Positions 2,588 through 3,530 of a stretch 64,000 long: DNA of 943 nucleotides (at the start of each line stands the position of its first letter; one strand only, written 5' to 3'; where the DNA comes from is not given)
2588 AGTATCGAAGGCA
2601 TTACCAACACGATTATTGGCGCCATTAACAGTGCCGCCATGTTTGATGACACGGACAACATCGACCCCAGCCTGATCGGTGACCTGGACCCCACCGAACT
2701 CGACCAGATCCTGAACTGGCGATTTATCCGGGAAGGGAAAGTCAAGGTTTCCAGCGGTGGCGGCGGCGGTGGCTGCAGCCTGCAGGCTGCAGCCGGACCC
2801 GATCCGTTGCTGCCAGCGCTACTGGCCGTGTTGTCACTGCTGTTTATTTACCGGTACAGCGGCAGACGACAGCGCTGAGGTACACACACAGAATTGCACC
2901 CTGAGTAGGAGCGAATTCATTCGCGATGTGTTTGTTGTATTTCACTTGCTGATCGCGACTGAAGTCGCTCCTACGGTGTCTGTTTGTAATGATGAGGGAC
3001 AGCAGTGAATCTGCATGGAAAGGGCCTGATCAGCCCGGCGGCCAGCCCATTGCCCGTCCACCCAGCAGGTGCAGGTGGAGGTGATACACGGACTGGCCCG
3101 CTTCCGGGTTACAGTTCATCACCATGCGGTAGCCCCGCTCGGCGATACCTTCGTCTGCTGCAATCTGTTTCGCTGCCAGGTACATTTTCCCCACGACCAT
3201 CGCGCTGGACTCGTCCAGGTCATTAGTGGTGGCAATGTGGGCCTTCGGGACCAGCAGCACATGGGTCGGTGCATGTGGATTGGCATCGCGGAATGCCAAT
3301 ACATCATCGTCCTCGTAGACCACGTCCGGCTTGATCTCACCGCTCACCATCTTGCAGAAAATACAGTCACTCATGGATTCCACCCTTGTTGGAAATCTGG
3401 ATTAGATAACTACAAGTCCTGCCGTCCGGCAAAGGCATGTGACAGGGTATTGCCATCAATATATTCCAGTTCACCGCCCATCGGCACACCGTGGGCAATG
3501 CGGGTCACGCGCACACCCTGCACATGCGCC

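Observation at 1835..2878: Second candidate rhombosortase substrate: secreted Asp/Thr/Gly-rich protein ending in Gly6-Cys-TM-RRQR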

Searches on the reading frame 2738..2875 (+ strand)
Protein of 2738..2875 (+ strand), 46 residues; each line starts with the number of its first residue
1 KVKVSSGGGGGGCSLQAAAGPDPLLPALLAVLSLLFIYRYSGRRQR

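Call 3: search_protein_families(library=ncbifam, proteins=[window:2738-2875:+], max_evalue=10)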
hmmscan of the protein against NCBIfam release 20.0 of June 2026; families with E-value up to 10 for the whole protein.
seq(46 aa): 2 families
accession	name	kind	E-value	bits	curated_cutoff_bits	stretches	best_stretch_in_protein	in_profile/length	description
NF033191.4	JDVT-CTERM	domain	9.2e-07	28.7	27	1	8-39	1-31/35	JDVT-CTERM domain-containing protein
TIGR03901.2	MYXO-CTERM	domain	0.003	17.9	20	1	9-46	2-33/34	MYXO-CTERM sorting domain-containing protein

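Call 42: find_homologous_proteins(query=A3, max_evalue=10)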
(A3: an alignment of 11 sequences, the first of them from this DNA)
Query A3 (11 sequences) (42 aa, profile of the alignment): 4 proteins with E <= 10 among 1476 candidates.
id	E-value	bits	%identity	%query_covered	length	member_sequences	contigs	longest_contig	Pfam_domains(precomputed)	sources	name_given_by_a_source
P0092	1.4e-7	49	60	60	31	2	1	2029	-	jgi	jgi:hypothetical protein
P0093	1.3e-5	43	62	31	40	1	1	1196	-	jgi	jgi:hypothetical protein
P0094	2.8e-1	29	43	71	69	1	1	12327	-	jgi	-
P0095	7.9e+0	24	30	24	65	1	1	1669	-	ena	-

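Call 44: find_encoding_contigs(protein=P0094, flank=10000, max_places=2)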
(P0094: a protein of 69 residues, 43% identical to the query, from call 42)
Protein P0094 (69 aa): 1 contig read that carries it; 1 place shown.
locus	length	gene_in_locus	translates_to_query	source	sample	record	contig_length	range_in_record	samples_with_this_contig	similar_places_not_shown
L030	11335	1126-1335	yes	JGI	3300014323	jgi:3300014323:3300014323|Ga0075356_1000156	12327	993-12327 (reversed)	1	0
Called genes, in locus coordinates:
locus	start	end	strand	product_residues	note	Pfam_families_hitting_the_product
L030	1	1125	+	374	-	?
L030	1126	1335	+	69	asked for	-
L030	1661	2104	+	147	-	PF02517:Rce1-like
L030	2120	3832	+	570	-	PF14522:Cytochrome_C7 (faint)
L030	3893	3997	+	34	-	-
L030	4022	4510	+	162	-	-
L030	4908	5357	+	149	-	PF07963:N_methyl (weak), PF08334:T2SSG, PF22434:PilW_C (weak)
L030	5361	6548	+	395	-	PF00482:T2SSF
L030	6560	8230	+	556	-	PF25199:nSTAND_NTPase5 (faint), PF05157:MshEN, PF00437:T2SSE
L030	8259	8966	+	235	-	-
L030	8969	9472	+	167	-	-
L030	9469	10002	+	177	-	PF10741:T2SSM_b (faint)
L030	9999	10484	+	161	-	-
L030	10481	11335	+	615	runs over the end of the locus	?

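Call 47: search_protein_families(library=ncbifam, proteins=[L030:1610-2101:+, P0094], max_evalue=0.1)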
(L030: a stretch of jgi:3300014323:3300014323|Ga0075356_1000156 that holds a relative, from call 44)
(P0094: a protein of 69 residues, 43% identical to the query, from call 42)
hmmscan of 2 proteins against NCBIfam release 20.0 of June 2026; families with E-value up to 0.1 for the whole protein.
L030:1610-2101:+ (164 aa): 13 families
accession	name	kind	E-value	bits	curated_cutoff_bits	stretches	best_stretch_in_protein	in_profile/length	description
NF033192.3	CPBP_JDVT_MrtJ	equivalog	2.4e-33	114.7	75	1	64-160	1-97/98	JDVT-CTERM system glutamic-type intramembrane protease MrtJ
NF040914.1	Mrt_core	domain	1.4e-15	57.3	100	1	65-156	5-99/108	myxosortase family intramembrane protease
NF040674.1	CPBP_fam_MrtP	equivalog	1.1e-14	54.6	250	1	65-155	250-343/354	myxosortase MrtP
NF040594.1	CPBP_fam_MrtC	equivalog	6.5e-13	48.9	195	1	64-155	118-212/221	myxosortase MrtC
NF040589.1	CPBP_Synerg_MrtS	equivalog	2.4e-10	40.9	130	1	69-155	81-160/170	Synerg-CTERM system glutamic-type intramembrane protease MrtS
NF040593.1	CPBP_fam_MrtX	exception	1.8e-09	37.8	180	1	67-155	137-226/238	myxosortase MrtX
NF041647.1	ABC_perm_CPBP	equivalog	1.3e-05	24.2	435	1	64-160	545-632/636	ABC transporter permease subunit/CPBP intramembrane protease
TIGR04162.1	exo_VPEID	exception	2e-05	23.8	150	1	58-155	412-500/516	exosortase E/protease, VPEID-CTERM system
NF040915.1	CPBP_fam_MrtZ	exception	0.00045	19.7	325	1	71-154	175-260/275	myxosortase MrtZ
NF052640.1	CPBP_M949_0222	equivalog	0.00093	19.1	220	1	60-84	56-80/213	M949_0222 family glutamic-type intramembrane endopeptidase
NF046050.1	CPBP_fam_MroQ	equivalog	0.0014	18.1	270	1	69-156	135-218/243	intramembrane glutamic endopeptidase MroQ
TIGR03008.1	pepcterm_CAAX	equivalog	0.0023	17.8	81.05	1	68-155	124-206/222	CAAX prenyl protease-related protein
NF047635.1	CPBP_Sphingo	equivalog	0.004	16.6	225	1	73-159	140-235/237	CPBP family intramembrane glutamic endopeptidase, BDIM_20840 family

P0094 (69 aa): 1 family
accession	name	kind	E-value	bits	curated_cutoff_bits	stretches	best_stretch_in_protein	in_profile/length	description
NF033191.4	JDVT-CTERM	domain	4.8e-12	45.6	27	1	32-66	1-35/35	JDVT-CTERM domain-containing protein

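Call 50: find_homologous_proteins(query=L030:1610-2101:+, max_evalue=0.001)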
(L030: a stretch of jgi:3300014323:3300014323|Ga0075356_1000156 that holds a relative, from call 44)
Query L030:1610-2101:+ (164 aa): 529 proteins with E <= 0.001 among 3323 candidates; the best 120 are listed.
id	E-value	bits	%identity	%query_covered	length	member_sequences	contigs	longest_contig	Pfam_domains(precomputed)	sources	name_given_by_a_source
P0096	5.0e-88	312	100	90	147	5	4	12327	PF02517.22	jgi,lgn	-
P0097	7.0e-83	295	84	100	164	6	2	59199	PF02517.22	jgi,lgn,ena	jgi:uncharacterized protein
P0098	2.1e-81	290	83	100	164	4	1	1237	PF02517.22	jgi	jgi:CAAX protease family protein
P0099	6.0e-75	269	78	100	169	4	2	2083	PF02517.22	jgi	jgi:uncharacterized protein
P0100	5.6e-74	266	77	100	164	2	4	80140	PF02517.22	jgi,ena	jgi:membrane protease YdiL (CAAX protease family)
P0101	6.3e-74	266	76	100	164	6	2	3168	PF02517.22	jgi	jgi:uncharacterized protein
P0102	1.1e-73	265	76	100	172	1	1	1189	PF02517.22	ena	-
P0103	2.0e-73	264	79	100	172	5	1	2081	PF02517.22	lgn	-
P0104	2.7e-73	264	78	98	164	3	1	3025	PF02517.22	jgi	-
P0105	9.8e-73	262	77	100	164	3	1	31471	PF02517.22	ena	-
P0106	2.1e-72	261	76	100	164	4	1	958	PF02517.22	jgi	jgi:membrane protease YdiL (CAAX protease family)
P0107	3.1e-72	260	77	100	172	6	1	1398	PF02517.22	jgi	jgi:membrane protease YdiL (CAAX protease family)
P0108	4.6e-72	260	76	97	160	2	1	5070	PF02517.22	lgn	-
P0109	5.7e-72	259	75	99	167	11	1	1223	PF02517.22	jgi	-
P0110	8.4e-72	259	80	95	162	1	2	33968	PF02517.22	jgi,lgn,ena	-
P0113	4.7e-71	256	73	100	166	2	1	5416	PF02517.22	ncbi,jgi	jgi:hypothetical protein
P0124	7.7e-70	253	76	100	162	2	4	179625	PF02517.22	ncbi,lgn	-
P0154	1.7e-65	238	72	100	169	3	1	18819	PF02517.22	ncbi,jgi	jgi:membrane protease YdiL (CAAX protease family)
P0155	2.0e-65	238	72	99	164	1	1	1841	PF02517.22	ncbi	-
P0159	6.2e-65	237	73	100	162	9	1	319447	PF02517.22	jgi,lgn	jgi:hypothetical protein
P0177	3.3e-60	221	71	95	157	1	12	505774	PF02517.22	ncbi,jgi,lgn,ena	-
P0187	9.4e-56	207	66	88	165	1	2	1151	PF02517.22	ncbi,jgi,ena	-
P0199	1.2e-51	193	69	88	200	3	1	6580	PF02517.22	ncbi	-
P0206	1.4e-43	167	49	99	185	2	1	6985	PF02517.22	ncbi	-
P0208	1.3e-40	157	51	93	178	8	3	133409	PF02517.22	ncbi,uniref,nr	ncbi:JDVT-CTERM system glutamic-type intramembrane protease [Vibrio breoganii]|uniref:JDVT-CTERM sys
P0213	6.0e-35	139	56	80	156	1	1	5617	PF02517.22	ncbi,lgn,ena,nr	ncbi:MAG TPA: JDVT-CTERM system glutamic-type intramembrane protease [Nitrospiria bacterium]|nr:JDVT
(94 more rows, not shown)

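Call 51: list_cluster_members(proteins=[P0113, P0124, P0154, P0155, P0177, P0187, P0199, P0206, P0213, P0208])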
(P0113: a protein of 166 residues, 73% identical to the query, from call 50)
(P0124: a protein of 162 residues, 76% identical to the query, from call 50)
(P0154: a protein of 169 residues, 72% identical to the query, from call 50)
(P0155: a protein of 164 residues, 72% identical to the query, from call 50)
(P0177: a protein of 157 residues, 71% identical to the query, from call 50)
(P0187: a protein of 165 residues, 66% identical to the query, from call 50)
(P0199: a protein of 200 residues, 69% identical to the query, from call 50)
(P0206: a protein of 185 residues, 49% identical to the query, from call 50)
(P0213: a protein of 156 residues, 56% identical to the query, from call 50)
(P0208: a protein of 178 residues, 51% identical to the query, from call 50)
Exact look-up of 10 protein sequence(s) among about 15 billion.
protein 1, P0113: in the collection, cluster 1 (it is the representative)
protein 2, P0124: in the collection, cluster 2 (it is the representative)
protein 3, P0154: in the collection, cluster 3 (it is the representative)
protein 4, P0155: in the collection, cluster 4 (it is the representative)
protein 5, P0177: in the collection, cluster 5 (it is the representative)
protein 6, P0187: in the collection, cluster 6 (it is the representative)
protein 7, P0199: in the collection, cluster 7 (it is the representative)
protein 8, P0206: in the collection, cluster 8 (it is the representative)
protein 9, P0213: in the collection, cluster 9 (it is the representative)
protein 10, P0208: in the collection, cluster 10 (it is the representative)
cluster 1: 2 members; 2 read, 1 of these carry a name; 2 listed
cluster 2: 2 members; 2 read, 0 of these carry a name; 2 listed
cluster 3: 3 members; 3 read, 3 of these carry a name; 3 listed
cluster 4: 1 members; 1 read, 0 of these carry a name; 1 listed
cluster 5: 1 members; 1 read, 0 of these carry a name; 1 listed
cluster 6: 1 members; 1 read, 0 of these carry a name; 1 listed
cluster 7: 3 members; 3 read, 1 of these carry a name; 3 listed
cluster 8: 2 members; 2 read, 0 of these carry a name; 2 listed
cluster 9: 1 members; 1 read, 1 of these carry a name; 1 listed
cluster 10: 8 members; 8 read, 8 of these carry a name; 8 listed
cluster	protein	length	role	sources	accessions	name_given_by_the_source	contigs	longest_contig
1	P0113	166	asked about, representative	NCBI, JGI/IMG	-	hypothetical protein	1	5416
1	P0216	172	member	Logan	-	-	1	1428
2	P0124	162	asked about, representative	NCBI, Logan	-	-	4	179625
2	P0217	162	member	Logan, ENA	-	-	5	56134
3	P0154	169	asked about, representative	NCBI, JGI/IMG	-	membrane protease YdiL (CAAX protease family)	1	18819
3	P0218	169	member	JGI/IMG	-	uncharacterized protein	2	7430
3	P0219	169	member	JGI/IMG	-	uncharacterized protein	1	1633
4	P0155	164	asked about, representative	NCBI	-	-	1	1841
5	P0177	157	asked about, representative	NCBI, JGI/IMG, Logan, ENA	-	-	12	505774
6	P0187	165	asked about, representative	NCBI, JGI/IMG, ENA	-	-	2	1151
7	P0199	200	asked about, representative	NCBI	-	-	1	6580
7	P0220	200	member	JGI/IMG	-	hypothetical protein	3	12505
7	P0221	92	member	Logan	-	-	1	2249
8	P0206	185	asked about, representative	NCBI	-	-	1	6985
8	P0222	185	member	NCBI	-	-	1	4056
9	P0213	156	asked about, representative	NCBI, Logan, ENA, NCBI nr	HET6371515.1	MAG TPA: JDVT-CTERM system glutamic-type intramembrane protease [Nitrospiria bacterium] | JDVT-CTERM system glutamic-type intramembrane protease [Nitrospiria bacterium]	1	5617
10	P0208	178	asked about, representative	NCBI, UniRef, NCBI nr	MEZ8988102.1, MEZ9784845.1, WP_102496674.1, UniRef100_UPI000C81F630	JDVT-CTERM system glutamic-type intramembrane protease [Vibrio breoganii] | JDVT-CTERM system glutamic-type intramembrane protease MrtJ n=1 Tax=Vibrio breoganii ...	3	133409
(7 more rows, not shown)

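Call 58: find_encoding_contigs(protein=P0177, flank=6000, max_places=3)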
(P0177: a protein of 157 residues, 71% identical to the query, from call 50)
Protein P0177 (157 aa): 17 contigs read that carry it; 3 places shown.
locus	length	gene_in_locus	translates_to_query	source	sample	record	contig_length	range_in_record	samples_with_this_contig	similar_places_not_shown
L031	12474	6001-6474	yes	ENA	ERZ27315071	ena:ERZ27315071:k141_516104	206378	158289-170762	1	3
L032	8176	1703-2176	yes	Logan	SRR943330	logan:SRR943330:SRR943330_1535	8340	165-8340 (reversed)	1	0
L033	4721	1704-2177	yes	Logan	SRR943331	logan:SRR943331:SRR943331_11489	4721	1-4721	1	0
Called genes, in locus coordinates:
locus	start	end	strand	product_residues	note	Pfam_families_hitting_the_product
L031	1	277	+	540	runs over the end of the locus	-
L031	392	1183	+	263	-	PF11356:T2SSC, PF00595:PDZ (weak), PF13180:PDZ_2 (faint)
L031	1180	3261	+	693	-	PF21305:type_II_gspD_N0, PF03958:Secretin_N, PF00263:Secretin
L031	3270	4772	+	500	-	PF05157:MshEN (weak), PF22341:GSPE_N1E, PF00437:T2SSE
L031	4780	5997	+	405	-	PF28597:T2SSF_N, PF00482:T2SSF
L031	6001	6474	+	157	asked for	PF02517:Rce1-like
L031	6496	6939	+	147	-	PF07963:N_methyl, PF08334:T2SSG, PF22434:PilW_C (weak)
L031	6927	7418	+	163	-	PF07963:N_methyl, PF12019:GspH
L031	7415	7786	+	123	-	PF07963:N_methyl, PF02501:T2SSI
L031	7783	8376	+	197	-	PF07963:N_methyl, PF11612:T2SSJ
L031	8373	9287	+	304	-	PF21687:T2SSK_1st, PF12836:HHH_3 (faint), PF03934:T2SSK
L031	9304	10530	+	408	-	PF05134:T2SSL, PF12693:GspL_C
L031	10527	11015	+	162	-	PF04612:T2SSM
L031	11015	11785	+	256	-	PF01203:T2SSN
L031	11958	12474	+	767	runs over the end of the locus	-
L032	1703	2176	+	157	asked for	PF02517:Rce1-like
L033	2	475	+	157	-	?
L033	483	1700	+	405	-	PF28597:T2SSF_N, PF00482:T2SSF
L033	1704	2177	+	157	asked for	PF02517:Rce1-like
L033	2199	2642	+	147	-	PF07963:N_methyl, PF08334:T2SSG, PF22434:PilW_C (weak)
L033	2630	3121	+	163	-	PF07963:N_methyl, PF12019:GspH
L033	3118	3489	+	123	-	PF07963:N_methyl, PF02501:T2SSI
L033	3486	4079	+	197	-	PF07963:N_methyl, PF11612:T2SSJ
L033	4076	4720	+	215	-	?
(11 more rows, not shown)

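Call 72: find_encoding_contigs(protein=P0159, flank=7000, max_places=1)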
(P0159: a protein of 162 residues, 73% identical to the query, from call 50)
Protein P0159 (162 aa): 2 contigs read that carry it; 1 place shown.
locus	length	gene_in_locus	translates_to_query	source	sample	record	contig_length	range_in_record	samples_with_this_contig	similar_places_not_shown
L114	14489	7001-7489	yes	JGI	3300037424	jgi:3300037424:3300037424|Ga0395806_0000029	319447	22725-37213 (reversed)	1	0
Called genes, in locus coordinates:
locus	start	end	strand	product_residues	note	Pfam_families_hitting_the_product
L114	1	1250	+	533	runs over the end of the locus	-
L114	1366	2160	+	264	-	PF11356:T2SSC, PF00595:PDZ, PF13180:PDZ_2, PF17820:PDZ_6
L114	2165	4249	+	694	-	PF21305:type_II_gspD_N0, PF03958:Secretin_N, PF00263:Secretin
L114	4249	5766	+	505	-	PF05157:MshEN (weak), PF22341:GSPE_N1E, PF00437:T2SSE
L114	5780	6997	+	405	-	PF28597:T2SSF_N, PF00482:T2SSF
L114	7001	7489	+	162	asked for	PF02517:Rce1-like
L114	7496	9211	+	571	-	PF14522:Cytochrome_C7 (faint), PF09699:Paired_CXXCH_1 (faint)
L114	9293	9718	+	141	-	PF07963:N_methyl, PF08334:T2SSG, PF22434:PilW_C (weak)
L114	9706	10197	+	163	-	PF07963:N_methyl, PF12019:GspH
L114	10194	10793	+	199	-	PF07963:N_methyl, PF02501:T2SSI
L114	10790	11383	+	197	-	PF07963:N_methyl, PF11612:T2SSJ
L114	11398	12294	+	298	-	PF21687:T2SSK_1st, PF12836:HHH_3 (faint), PF03934:T2SSK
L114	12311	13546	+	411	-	PF05134:T2SSL, PF12693:GspL_C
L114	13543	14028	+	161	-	PF04612:T2SSM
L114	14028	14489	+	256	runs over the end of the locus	PF01203:T2SSN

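Call 73: find_encoding_contigs(protein=P0208, flank=7000, max_places=1)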
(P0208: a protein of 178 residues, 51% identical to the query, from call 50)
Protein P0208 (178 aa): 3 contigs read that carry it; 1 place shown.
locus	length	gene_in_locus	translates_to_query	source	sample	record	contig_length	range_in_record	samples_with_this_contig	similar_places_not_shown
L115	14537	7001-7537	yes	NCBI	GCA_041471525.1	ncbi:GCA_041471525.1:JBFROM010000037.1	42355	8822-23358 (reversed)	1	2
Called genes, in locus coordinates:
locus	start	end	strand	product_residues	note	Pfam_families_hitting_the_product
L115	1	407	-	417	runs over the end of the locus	PF01490:Aa_trans, PF03222:Trp_Tyr_perm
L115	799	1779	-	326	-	PF13609:Porin_4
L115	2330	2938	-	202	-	-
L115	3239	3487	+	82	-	PF11730:DUF3297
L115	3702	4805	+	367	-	PF00724:Oxidored_FMN, PF01207:Dus (faint)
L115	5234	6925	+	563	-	-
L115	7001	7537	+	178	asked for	PF02517:Rce1-like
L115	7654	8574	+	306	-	PF00781:DAGK_cat, PF19279:YegS_C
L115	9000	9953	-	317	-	-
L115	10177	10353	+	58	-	-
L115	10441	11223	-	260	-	PF01145:Band_7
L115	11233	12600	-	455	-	PF25145:NfeD1b_N, PF24961:NfeD_membrane, PF01957:NfeD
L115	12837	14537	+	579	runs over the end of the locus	PF00999:Na_H_Exchanger, PF02080:TrkA_C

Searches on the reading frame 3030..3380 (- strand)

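Call 11: search_protein_families(library=ncbifam, proteins=[window:3030-3380:-], max_evalue=0.001)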
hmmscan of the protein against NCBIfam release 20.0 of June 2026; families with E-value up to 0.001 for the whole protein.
window:3030-3380:- (116 aa): 2 families
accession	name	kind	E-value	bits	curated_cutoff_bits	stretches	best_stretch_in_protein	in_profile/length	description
NF007965.0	PRK10687.1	equivalog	9.5e-38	128.9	206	1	5-112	4-111/119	purine nucleoside phosphoramidase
NF045834.1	M_plasma_HinT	exception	1e-19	71.3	130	1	7-106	1-99/102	histidine triad protein HinT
